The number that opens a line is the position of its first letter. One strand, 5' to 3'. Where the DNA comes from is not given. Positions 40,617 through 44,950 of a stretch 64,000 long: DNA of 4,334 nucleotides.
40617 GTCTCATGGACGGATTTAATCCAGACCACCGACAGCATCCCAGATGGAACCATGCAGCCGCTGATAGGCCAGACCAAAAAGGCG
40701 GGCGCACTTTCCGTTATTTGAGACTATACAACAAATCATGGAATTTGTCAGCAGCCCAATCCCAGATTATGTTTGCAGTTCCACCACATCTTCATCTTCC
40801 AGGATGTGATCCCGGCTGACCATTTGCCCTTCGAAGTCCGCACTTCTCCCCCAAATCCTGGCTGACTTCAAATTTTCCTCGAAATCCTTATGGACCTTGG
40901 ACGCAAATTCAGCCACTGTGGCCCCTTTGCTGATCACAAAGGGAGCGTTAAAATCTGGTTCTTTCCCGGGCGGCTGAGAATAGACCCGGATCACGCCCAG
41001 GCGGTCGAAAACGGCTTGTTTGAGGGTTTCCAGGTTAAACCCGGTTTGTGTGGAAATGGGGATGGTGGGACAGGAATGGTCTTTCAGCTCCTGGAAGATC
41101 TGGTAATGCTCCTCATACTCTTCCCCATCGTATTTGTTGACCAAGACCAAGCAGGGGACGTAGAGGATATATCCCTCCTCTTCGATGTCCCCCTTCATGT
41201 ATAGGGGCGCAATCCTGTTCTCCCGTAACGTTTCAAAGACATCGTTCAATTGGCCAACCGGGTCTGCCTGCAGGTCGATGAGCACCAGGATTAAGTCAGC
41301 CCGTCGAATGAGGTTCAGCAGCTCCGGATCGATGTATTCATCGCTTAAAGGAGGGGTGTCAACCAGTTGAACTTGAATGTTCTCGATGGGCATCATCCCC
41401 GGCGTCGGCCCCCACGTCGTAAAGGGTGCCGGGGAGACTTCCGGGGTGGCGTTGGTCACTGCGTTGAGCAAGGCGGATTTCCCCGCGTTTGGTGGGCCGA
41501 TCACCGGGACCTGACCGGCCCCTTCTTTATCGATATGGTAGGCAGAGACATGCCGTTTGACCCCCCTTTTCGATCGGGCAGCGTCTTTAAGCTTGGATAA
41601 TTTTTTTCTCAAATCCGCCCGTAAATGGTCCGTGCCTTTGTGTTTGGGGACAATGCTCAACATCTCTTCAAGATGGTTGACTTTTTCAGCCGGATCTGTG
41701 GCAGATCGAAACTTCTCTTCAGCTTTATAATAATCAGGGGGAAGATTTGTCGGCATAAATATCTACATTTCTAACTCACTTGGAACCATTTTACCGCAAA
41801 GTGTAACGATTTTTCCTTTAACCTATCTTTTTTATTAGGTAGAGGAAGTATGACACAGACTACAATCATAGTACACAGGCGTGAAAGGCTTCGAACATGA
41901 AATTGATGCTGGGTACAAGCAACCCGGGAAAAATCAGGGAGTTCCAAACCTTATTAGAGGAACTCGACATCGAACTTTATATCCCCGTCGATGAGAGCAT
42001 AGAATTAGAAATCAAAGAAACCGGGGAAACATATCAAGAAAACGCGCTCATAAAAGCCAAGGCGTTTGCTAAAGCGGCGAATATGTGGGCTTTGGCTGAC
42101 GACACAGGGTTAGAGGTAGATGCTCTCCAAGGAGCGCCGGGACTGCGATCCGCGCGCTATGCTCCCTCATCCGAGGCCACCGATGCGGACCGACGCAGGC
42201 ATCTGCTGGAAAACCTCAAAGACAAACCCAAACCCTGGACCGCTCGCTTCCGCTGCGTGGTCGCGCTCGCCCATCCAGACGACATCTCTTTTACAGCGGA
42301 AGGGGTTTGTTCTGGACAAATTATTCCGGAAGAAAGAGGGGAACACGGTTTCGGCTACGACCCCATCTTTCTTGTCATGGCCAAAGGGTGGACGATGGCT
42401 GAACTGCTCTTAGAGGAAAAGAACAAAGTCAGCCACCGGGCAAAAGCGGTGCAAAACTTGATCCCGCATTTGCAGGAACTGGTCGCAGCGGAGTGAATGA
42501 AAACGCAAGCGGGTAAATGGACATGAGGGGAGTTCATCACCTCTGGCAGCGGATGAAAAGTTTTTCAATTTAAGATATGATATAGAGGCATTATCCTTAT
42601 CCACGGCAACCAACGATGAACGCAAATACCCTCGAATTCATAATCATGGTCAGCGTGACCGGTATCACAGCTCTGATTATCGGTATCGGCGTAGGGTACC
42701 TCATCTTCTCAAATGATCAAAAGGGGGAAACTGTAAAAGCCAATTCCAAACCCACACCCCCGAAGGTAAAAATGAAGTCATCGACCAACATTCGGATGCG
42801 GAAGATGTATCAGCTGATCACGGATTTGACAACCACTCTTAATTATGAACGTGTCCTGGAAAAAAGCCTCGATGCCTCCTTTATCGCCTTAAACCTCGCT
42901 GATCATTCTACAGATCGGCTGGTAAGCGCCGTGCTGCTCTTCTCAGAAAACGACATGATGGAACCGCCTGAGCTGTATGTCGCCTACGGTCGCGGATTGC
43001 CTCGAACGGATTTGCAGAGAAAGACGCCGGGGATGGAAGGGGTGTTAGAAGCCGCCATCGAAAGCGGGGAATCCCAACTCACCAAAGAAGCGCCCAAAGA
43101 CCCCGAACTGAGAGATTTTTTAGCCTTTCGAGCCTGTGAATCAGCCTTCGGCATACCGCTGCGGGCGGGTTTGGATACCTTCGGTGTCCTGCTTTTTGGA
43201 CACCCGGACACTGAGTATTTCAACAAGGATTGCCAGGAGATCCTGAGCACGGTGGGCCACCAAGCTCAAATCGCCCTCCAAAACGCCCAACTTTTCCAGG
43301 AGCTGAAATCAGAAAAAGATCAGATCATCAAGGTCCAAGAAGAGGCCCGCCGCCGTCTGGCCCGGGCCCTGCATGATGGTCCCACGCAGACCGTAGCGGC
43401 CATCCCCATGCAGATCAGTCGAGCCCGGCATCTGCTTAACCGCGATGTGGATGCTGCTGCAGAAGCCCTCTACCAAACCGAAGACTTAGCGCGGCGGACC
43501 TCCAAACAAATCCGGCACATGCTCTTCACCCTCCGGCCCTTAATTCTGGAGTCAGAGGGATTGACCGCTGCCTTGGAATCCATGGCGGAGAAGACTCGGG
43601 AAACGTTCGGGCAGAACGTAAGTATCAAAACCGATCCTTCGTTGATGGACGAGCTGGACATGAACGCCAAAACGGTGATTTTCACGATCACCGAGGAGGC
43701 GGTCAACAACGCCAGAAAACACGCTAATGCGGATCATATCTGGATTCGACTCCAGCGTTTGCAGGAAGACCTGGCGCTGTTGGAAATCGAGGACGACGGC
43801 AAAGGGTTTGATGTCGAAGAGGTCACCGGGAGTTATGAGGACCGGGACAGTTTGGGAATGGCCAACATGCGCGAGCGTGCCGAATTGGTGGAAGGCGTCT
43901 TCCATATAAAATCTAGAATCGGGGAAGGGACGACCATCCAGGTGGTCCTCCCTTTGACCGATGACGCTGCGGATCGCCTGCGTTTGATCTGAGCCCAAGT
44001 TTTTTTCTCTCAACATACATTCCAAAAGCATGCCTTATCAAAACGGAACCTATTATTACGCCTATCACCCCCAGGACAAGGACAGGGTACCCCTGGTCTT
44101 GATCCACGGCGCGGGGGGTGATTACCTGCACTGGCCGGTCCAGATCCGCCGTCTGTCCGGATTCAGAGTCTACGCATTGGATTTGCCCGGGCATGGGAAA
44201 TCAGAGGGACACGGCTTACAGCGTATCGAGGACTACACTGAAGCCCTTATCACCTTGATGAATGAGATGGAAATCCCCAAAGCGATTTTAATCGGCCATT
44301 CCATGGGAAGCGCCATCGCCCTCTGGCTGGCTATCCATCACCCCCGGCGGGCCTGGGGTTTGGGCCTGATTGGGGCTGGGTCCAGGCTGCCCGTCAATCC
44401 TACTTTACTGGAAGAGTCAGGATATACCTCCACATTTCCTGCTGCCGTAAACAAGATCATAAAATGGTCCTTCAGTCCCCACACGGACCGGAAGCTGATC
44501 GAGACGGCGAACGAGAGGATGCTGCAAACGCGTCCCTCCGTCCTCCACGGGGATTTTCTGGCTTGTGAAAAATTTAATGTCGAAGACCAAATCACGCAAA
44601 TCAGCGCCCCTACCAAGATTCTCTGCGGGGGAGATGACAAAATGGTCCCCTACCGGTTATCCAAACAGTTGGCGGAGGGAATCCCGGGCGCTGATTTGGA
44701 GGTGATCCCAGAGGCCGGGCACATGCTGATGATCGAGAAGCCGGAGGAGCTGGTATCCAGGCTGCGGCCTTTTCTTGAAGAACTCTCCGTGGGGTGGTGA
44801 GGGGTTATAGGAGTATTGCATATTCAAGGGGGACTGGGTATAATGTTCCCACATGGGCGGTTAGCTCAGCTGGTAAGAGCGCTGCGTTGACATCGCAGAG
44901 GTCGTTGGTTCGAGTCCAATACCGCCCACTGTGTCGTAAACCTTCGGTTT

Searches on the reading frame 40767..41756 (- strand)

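Call 76: search_protein_families(library=pfam, proteins=[window:40767-41756:-], max_evalue=0.00001)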
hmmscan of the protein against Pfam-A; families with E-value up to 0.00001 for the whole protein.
window:40767-41756:- (329 aa): 4 families
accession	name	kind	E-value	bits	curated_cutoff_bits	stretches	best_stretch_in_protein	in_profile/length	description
PF01926.29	MMR_HSR1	-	2.2e-17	63.6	21.9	1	83-179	2-102/113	50S ribosome-binding GTPase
PF02824.27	TGS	-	2.2e-15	56.8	22.2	1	256-327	1-58/60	TGS domain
PF16897.10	MMR_HSR1_Xtn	-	4.3e-08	33.5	35.2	1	195-254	51-105/106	C-terminal region of MMR_HSR1 domain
PF02421.24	FeoB_N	-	1.3e-06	28.5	27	0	83-135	3-55/156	Ferrous iron transport protein B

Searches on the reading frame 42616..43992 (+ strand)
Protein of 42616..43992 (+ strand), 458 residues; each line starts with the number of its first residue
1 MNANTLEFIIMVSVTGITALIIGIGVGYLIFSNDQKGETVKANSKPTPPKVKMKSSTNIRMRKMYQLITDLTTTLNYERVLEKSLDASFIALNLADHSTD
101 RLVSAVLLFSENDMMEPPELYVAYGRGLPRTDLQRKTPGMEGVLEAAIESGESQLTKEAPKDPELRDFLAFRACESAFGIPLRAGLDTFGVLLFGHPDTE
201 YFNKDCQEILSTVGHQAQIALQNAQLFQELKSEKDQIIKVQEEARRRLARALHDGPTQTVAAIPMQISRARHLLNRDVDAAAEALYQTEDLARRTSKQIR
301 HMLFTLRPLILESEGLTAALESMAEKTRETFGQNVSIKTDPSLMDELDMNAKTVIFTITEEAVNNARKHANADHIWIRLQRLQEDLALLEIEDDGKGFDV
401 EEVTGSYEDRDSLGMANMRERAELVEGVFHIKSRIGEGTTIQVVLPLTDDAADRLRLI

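Call 76: search_protein_families(library=pfam, proteins=[window:42616-43992:+], max_evalue=0.00001)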
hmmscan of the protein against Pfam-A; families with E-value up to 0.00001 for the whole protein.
window:42616-43992:+ (458 aa): 3 families
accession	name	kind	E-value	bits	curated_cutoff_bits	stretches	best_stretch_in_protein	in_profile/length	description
PF02518.31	HATPase_c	-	6.6e-15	56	26.4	1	355-448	6-110/111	Histidine kinase-, DNA gyrase B-, and HSP90-like ATPase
PF07730.19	HisKA_3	-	1.4e-12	48.4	24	1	245-309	2-66/68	Histidine kinase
PF13185.12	GAF_2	-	5.9e-07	30.2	28.6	1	113-222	32-136/136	GAF domain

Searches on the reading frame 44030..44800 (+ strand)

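Call 76: search_protein_families(library=pfam, proteins=[window:44030-44800:+], max_evalue=0.00001)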
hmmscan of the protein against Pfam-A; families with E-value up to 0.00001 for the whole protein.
window:44030-44800:+ (256 aa): 4 families
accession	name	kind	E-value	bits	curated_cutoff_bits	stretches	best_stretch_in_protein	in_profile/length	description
PF00561.26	Abhydrolase_1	-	3.9e-30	105.7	25.8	1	21-238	2-245/245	alpha/beta hydrolase fold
PF12697.13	Abhydrolase_6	-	2e-25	91.1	26.3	1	22-242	1-215/217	Alpha/beta hydrolase family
PF12146.15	Hydrolase_4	-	3e-23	82.8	27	1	22-237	7-238/239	Serine aminopeptidase, S33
PF00975.26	Thioesterase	-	1.7e-06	28.8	26.4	0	21-247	2-224/226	Thioesterase domain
